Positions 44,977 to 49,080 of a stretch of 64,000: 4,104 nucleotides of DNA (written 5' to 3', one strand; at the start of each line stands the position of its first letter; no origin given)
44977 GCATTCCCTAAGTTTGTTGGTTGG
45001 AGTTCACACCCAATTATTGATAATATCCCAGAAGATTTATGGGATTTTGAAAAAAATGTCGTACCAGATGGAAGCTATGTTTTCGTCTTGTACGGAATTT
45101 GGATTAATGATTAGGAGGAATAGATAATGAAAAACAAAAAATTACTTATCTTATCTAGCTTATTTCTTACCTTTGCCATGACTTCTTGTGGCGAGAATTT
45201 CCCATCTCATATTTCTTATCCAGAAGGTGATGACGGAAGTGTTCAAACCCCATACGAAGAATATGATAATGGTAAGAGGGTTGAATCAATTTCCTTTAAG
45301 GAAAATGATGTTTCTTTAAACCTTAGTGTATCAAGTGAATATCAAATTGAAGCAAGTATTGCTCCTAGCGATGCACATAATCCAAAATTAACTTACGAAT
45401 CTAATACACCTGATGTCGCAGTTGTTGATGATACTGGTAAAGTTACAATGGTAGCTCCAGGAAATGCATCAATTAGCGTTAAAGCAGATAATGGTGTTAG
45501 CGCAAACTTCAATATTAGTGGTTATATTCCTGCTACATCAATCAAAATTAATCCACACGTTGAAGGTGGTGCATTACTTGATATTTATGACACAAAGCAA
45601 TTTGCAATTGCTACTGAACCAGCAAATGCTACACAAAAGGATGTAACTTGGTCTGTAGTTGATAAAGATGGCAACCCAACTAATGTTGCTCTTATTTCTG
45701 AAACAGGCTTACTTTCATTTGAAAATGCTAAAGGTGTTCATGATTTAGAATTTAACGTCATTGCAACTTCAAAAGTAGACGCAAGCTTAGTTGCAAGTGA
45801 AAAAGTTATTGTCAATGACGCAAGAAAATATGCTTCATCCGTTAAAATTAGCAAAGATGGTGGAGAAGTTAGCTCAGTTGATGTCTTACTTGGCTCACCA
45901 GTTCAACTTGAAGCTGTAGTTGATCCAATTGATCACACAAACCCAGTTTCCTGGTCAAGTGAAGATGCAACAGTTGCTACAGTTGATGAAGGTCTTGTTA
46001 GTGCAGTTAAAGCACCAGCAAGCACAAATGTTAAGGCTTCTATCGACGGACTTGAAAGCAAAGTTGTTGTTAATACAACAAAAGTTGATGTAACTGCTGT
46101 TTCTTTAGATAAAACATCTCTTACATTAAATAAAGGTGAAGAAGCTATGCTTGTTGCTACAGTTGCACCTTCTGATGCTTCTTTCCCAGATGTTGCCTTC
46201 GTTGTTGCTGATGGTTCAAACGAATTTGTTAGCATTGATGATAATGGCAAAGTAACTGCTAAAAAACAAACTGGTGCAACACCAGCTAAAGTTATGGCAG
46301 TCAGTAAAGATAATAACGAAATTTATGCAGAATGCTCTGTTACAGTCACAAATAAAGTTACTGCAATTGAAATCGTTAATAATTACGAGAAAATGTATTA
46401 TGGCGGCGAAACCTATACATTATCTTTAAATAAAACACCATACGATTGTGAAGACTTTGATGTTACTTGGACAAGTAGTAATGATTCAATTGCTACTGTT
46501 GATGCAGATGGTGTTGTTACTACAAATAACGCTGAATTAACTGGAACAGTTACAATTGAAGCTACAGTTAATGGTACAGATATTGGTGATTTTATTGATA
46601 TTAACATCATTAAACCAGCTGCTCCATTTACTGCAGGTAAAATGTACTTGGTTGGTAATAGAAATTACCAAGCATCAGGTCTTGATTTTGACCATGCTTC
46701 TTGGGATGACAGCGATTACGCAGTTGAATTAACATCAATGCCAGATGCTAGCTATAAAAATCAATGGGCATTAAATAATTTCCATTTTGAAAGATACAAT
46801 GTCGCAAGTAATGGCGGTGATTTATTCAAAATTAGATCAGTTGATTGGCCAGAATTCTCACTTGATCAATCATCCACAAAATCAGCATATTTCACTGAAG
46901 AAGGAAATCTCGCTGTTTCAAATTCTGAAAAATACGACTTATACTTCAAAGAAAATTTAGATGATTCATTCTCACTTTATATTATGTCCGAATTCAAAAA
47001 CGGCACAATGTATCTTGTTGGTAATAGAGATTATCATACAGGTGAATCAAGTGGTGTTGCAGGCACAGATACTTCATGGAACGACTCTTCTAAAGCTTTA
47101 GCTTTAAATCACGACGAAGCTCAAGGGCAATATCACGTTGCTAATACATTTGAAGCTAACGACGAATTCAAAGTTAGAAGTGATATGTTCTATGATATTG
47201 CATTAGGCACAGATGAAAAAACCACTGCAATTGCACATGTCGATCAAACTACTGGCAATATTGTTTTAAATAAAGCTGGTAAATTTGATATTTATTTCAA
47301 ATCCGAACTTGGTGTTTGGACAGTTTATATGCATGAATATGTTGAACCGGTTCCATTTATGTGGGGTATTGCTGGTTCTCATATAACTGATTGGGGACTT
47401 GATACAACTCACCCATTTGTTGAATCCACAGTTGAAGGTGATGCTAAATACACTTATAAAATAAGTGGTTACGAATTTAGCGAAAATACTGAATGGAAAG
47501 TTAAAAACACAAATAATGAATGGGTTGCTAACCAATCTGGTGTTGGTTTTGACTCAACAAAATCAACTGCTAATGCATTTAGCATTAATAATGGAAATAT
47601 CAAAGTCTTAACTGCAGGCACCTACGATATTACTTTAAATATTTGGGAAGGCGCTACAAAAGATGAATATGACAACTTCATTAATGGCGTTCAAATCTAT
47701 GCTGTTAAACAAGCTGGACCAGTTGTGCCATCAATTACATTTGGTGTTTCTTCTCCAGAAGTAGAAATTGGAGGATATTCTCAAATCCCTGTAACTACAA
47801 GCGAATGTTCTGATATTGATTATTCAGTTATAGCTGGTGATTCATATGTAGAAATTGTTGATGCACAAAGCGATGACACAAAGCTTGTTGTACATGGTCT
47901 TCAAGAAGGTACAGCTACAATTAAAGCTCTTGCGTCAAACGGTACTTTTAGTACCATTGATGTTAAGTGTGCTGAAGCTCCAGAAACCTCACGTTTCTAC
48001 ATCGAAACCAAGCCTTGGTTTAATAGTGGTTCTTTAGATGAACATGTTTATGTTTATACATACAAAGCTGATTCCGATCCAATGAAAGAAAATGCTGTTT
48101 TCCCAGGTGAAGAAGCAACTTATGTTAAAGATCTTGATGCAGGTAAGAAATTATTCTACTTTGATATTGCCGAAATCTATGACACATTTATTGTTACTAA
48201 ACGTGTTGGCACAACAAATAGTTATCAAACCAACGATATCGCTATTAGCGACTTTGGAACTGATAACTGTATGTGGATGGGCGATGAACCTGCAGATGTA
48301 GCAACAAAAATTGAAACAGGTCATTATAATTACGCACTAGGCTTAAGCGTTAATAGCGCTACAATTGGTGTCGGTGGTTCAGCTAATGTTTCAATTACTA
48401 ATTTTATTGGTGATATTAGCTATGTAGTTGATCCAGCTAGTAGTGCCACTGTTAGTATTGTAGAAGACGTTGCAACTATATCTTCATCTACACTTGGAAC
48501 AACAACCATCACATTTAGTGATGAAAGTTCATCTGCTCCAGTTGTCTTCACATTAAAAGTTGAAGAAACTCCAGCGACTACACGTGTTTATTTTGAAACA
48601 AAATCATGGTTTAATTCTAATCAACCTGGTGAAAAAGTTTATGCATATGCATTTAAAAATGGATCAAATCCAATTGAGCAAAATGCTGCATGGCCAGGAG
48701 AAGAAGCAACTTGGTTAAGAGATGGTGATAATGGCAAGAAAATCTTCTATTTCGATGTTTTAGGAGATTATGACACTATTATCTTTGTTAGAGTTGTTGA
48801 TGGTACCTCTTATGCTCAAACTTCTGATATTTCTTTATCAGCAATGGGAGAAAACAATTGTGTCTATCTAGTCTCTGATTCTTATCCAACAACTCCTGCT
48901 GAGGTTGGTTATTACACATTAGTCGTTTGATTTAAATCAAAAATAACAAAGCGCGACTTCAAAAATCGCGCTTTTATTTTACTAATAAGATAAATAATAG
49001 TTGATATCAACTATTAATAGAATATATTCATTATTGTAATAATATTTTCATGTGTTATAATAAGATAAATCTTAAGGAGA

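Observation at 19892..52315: ~32-kb lipoprotein-based starch utilisation locus: a Sus/amylosome analogue without dockerins or TonB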

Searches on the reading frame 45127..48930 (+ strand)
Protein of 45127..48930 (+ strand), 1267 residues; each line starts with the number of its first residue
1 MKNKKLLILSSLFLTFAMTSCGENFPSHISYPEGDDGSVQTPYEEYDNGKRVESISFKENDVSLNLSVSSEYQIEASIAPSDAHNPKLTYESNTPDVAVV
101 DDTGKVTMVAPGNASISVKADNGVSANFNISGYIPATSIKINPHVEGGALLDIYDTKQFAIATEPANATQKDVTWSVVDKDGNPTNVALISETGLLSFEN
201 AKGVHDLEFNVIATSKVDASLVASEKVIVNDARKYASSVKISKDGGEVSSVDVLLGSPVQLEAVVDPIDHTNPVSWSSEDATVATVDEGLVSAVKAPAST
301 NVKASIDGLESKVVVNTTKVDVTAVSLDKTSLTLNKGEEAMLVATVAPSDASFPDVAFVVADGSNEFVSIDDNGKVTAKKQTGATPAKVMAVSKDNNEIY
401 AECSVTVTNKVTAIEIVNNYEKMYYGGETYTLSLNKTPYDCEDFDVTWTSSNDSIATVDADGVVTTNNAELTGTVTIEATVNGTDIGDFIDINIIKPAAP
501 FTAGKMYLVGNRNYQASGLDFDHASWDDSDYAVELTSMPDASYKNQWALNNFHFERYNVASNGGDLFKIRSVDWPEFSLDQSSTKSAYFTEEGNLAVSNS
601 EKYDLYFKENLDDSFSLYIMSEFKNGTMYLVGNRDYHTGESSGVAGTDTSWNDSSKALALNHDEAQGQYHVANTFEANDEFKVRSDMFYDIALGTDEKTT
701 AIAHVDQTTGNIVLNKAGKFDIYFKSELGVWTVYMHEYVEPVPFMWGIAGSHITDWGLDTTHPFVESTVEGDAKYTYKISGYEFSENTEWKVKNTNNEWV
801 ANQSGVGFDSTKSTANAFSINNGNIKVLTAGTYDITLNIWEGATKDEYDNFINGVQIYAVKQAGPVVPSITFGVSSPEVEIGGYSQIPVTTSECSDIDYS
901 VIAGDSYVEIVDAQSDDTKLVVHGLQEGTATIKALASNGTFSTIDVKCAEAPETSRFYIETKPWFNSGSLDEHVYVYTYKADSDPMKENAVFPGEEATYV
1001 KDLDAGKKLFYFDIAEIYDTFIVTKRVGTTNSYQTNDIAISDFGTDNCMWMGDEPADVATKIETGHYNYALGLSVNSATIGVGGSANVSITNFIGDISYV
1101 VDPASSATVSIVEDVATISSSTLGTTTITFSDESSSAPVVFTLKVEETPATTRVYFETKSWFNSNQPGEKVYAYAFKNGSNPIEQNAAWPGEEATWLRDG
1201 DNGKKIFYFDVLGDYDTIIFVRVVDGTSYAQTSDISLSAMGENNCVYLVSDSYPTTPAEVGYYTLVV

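Call 5: search_protein_families(library=pfam, proteins=[window:45127-48930:+], max_evalue=0.01)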
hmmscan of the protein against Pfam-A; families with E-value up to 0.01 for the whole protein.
window:45127-48930:+ (1267 aa): 3 families
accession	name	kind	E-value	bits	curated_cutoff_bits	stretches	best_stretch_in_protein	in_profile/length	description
PF02368.24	Big_2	-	5.9e-35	119.5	22.8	4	411-483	2-70/79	Bacterial Ig-like domain (group 2)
PF22359.2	Big-like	-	0.00021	21.9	27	1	88-119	3-34/48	Bacterial Ig-like domain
PF16738.10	CBM26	-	0.0098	16.5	28.1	0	1169-1234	10-67/70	Starch-binding module 26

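Call 15: search_solved_structures(query=window:45127-48930:+, max_evalue=1)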
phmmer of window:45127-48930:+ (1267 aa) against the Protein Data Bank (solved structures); distinct sequences matched with E-value up to 1: 3.
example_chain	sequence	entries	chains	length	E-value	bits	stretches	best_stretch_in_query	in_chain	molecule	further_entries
9cuy_c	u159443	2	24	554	0.0001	23.5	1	258-376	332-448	Short tail fiber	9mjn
7quz_AAA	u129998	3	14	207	0.0003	22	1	60-156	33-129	Beta-1,3-glucanase bglH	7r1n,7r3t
6n1a_A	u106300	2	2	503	0.0005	21.3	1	66-130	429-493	Carbohydrate-binding protein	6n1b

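Call 26: find_homologous_proteins(query=window:45127-48930:+, region=490-1267, max_evalue=0.00001)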
Query window:45127-48930:+, residues 490-1267 (778 aa): 18 proteins with E <= 0.00001 among 8000 candidates.
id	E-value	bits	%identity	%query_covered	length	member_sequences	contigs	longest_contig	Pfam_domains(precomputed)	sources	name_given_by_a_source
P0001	0.0e+0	1763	100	100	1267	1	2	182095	PF02368.25,PF26918.1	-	-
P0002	0.0e+0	1579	90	99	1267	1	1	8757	PF02368.25,PF26918.1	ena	-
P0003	4.6e-267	906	90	48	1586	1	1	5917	PF26182.1,PF22359.3,PF02368.25,PF26918.1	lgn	-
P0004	6.0e-259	880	56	56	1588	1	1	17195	PF02368.25,PF26918.1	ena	-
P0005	1.9e-228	779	74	60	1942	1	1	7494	PF21764.4,PF26182.1,PF22359.3,PF02368.25,PF00686.26,PF26918.1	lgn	-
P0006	7.5e-226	770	58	75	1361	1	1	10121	PF22359.3,PF02368.25,PF26918.1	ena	-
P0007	8.0e-196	671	50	51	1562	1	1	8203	PF02368.25,PF16411.11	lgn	-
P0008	3.6e-183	629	38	73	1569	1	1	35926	PF02368.25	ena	-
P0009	2.1e-129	451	53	47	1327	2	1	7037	PF02368.25,PF16411.11,PF26918.1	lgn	-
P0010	1.6e-124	435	45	51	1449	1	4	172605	PF21461.4,PF02368.25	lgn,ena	-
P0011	9.6e-119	416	48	57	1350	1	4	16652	PF21461.4,PF02368.25,PF16411.11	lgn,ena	-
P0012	4.3e-104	368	38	57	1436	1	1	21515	PF21461.4,PF02368.25,PF00686.26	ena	-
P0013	7.4e-90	321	46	57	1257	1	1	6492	PF02368.25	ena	-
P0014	4.0e-77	278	57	33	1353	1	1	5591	PF02368.25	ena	-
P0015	7.4e-77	278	40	30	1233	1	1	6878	PF21764.4,PF26182.1,PF22359.3,PF02368.25,PF00686.26,PF26918.1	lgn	-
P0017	4.2e-72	262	54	31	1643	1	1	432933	PF22359.3,PF02368.25,PF00686.26,PF26120.1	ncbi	-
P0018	4.0e-49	186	51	25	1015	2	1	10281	PF02368.25,PF16411.11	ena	-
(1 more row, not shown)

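Call 27: search_protein_families(library=pfam, proteins=[P0007, P0009, P0011, P0005, P0017, P0018], max_evalue=0.01)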
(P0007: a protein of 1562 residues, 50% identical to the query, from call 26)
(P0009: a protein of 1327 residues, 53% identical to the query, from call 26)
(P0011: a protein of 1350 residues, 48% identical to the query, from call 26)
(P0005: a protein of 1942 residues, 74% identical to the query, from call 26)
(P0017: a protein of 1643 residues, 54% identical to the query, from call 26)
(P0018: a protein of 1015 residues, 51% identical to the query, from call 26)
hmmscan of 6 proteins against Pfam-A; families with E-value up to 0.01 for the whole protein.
P0007 (1562 aa): 3 families
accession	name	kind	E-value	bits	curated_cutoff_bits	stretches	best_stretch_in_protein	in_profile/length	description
PF02368.24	Big_2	-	2.6e-11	43.7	22.8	3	63-122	10-70/79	Bacterial Ig-like domain (group 2)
PF22359.2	Big-like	-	0.0028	18.3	27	1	91-131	5-46/48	Bacterial Ig-like domain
PF21461.3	HL_N-beta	-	0.0045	17.2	27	1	94-123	19-47/57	Hyaluronate lyase, N-terminal beta-sheet domain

P0009 (1327 aa): 2 families
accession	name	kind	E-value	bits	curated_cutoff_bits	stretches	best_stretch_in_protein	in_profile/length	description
PF02368.24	Big_2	-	1.5e-19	70.2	22.8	2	56-122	5-72/79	Bacterial Ig-like domain (group 2)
PF16738.10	CBM26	-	0.0061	17.1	28.1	1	1232-1294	10-66/70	Starch-binding module 26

P0011 (1350 aa): 3 families
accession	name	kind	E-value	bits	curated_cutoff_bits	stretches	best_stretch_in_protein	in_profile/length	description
PF02368.24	Big_2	-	1.8e-19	69.9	22.8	3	62-121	11-71/79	Bacterial Ig-like domain (group 2)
PF21461.3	HL_N-beta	-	6.8e-06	26.2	27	1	92-120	19-46/57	Hyaluronate lyase, N-terminal beta-sheet domain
PF22359.2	Big-like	-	0.0047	17.6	27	0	169-213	5-47/48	Bacterial Ig-like domain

P0005 (1942 aa): 5 families
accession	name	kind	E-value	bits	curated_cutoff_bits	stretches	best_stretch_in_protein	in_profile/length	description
PF02368.24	Big_2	-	1e-55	186.1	22.8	7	796-867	2-69/79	Bacterial Ig-like domain (group 2)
PF00686.25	CBM_20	-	7.8e-12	45.3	23.3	1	1841-1929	2-93/97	Starch binding domain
PF22359.2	Big-like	-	2.3e-08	34.6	27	1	473-504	3-34/48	Bacterial Ig-like domain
PF21461.3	HL_N-beta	-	0.00022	21.4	27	0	157-179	19-41/57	Hyaluronate lyase, N-terminal beta-sheet domain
PF20578.4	aBig_2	-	0.00054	20.1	27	0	829-868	35-73/89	Atrophied bacterial Ig domain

P0017 (1643 aa): 5 families
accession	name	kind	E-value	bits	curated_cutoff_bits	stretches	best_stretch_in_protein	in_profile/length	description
PF02368.24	Big_2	-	8.3e-14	51.7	22.8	2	61-120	10-70/79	Bacterial Ig-like domain (group 2)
PF00686.25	CBM_20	-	6.6e-12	45.5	23.3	1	1549-1637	2-93/97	Starch binding domain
PF22359.2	Big-like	-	4e-08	33.8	27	2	368-399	3-34/48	Bacterial Ig-like domain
PF22860.2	DUF7017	-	0.00059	20.3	27.5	0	538-575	80-117/141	Domain of unknown function (DUF7017)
PF21461.3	HL_N-beta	-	0.0017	18.5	27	0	92-117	19-44/57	Hyaluronate lyase, N-terminal beta-sheet domain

P0018 (1015 aa): 2 families
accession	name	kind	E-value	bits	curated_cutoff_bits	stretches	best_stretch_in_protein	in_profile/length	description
PF02368.24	Big_2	-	1.6e-20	73.3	22.8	2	128-200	7-79/79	Bacterial Ig-like domain (group 2)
PF22480.1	DUF6984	-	0.0044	17.5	24.6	0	849-895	34-79/101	Domain of unknown function (DUF6984)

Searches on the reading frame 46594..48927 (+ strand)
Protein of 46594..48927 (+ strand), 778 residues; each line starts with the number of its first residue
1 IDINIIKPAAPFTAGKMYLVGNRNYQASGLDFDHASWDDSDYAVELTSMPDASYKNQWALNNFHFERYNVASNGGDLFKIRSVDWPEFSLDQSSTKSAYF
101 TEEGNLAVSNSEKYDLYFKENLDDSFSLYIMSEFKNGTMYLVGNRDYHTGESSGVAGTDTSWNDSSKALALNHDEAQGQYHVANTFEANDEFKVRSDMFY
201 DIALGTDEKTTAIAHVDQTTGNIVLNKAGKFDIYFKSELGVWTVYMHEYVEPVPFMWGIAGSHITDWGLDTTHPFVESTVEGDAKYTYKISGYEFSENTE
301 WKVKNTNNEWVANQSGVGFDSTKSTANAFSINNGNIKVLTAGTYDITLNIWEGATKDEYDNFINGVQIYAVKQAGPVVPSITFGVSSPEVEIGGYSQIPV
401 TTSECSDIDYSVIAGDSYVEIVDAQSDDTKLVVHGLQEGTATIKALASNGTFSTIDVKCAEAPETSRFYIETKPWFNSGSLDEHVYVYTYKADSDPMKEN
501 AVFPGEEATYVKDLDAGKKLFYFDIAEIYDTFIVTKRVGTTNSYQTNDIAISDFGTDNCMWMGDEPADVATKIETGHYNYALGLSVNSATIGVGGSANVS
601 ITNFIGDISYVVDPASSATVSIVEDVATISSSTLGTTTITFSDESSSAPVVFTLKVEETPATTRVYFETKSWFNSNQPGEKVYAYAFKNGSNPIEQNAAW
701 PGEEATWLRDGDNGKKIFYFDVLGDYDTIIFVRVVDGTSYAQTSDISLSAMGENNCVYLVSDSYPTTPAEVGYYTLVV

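Call 36: predict_structure(alignment_id=A1)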
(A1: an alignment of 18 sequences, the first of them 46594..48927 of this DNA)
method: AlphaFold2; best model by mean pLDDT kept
length: 778 residues; sequences in the alignment: 18
mean_pLDDT: 86.0   pTM: 0.39
mean pLDDT of the five models: 86.0, 84.3, 84.0, 82.9, 80.9
residues with pLDDT >= 90: 279; 70-90: 458; 50-70: 36; < 50: 5
segments of 3 or more residues with pLDDT < 50: 1-4
pLDDT, mean of each block of 10 residues (from residue 1): 54 90 84 84 90 89 88 88 88 83 88 91 91 85 88 75 88 84 89 85 86 88 90 84 86 78 74 86 89 90 90 85 90 90 92 88 91 71 84 87 88 93 91 91 92 91 80 88 89 72 84 86 87 88 87 86 89 89 85 84 83 89 88 90 81 84 88 84 87 66 90 88 86 89 90 90 84 88
secondary structure, 60 per line:
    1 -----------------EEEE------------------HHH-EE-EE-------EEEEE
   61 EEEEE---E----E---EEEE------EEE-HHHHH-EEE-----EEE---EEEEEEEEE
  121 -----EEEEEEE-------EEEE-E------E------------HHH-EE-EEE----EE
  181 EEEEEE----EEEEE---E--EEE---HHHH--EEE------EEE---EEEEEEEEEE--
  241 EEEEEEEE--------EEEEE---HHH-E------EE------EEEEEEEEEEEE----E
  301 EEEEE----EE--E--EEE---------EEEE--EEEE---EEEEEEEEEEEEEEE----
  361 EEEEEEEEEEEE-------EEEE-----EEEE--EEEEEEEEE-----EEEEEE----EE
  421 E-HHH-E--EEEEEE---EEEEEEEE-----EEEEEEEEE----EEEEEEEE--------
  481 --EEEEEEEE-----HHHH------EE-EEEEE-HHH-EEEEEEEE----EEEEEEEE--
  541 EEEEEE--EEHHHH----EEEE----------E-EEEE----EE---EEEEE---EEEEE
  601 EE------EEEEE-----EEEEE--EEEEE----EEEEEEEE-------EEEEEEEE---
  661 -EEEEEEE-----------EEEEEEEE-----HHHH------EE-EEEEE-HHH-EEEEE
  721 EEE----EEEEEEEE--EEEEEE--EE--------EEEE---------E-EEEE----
elements in order (helices of 4 or more, strands of 3 or more residues): E18-21 E56-65 E78-81 E88-90 H92-96 E98-100 E106-108 E112-120 E126-132 E140-143 E172-174 E179-186 E191-195 E202-204 H208-211 E214-216 E223-225 E229-238 E241-248 E257-261 E284-295 E300-305 E317-319 E329-332 E335-338 E342-356 E361-372 E380-383 E389-392 E395-403 E409-414 E419-421 E430-435 E439-446 E452-460 E465-472 E483-490 H496-499 E509-513 E519-526 E531-538 E541-546 H551-554 E559-562 E575-578 E588-592 E596-602 E609-613 E619-623 E626-630 E635-642 E650-657 E662-668 E680-687 H693-696 E706-710 E716-723 E728-735 E738-743 E756-759 E771-774

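Call 39: fold_search(model_id=the predicted structure, library=pdb)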
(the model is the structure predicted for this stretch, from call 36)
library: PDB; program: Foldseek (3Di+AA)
matches with E <= 10: 1909; with E <= 0.001: 229
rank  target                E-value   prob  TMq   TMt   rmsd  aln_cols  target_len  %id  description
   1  7r5k_10               6.5e-13  1.00  0.15  0.07  30.0       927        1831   10  Human nuclear pore complex (constricted) (released 2022-06-22)
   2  9hcj_10               2.7e-11  1.00  0.15  0.08  40.6      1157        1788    9  D. discoideum nuclear pore complex (released 2024-12-25)
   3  1e07                  4.3e-09  1.00  0.11  0.13  36.0       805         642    8  Model of human carcinoembryonic antigen by homology modelling and curve-fitting to experimental solution scattering data (released 2000-07-04)
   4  9fly_A                9.9e-09  1.00  0.11  0.10  45.7       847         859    9  CryoEM structure of the base (4151-5009) in the grappling hook protein A (GhpA) in the bacterium Aureispira sp. CCB-QB (released 2024-10-16)
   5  3q2w_A                2.2e-08  1.00  0.12  0.15  28.2       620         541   11  Crystal structure of mouse N-cadherin ectodomain (released 2011-02-23)
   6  3dmk_B                3.3e-08  1.00  0.11  0.12  44.0       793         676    9  Crystal structure of Down Syndrome Cell Adhesion Molecule (DSCAM) isoform 1.30.30, N-terminal eight Ig domains (released 2008-10-07)
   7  4uic                  7.5e-08  1.00  0.13  0.14  28.5       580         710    9  Crystal structure of the S-layer protein rSbsC(31-844) (released 2016-04-13)
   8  9ba5_A                7.9e-08  1.00  0.11  0.14  32.0       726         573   10  Cross-linked Contactin 2 Ig1-Ig6 (released 2024-07-17)
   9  5ftx                  8.2e-08  1.00  0.14  0.16  34.0       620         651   11  Structure of surface layer protein SbsC, domains 4-9 (released 2017-02-22)
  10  4uj6                  9.0e-08  1.00  0.12  0.13  28.4       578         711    9  Structure of surface layer protein SbsC, domains 1-6 (released 2016-04-27)
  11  4aq1_A                1.0e-07  1.00  0.10  0.11  43.2       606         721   10  Structure of the SbsB S-layer protein of Geobacillus stearothermophilus PV72p2 in complex with nanobody KB6 (released 2012-06-13)
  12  1l3w                  1.4e-07  1.00  0.12  0.15  30.4       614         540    9  C-cadherin Ectodomain (released 2002-04-26)
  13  5oj6_B                1.4e-07  1.00  0.09  0.10  48.5       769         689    7  Crystal structure of the chicken MDGA1 ectodomain in complex with the human neuroligin 1 (NL1(-A-B)) cholinesterase do (released 2017-08-23)
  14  5szo_B                1.8e-07  1.00  0.12  0.20  28.2       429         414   11  Protocadherin Gamma B7 extracellular cadherin domains 1-4 P41212 crystal form (released 2016-10-19)
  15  4wrm_A                2.0e-07  1.00  0.11  0.15  21.4       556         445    9  Structure of the human CSF-1:CSF-1R complex (released 2015-08-12)
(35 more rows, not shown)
